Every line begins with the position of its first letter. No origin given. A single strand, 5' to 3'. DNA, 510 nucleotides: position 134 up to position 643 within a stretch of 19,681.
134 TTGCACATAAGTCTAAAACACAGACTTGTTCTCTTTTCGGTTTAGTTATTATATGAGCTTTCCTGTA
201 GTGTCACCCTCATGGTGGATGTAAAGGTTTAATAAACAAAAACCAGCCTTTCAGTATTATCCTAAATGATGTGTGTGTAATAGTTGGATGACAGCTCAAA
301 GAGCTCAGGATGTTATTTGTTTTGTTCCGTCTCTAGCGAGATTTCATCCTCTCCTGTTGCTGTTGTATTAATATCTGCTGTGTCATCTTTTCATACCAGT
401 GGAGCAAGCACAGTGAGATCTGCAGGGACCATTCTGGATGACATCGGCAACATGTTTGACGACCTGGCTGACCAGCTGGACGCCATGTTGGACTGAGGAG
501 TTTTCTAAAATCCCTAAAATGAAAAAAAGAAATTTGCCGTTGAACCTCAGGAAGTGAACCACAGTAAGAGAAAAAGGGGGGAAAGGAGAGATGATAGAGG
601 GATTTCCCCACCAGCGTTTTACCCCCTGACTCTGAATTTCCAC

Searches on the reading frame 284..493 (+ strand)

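Call 62: search_protein_families(library=pfam, proteins=[window:284-493:+], max_evalue=0.01)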
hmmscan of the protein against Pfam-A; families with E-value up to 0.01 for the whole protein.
window:284-493:+ (70 aa): 1 family
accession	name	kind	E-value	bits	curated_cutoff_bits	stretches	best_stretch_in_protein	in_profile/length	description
PF16632.10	Caskin-tail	-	4.5e-19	69.1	35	1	36-70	29-63/63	C-terminal region of Caskin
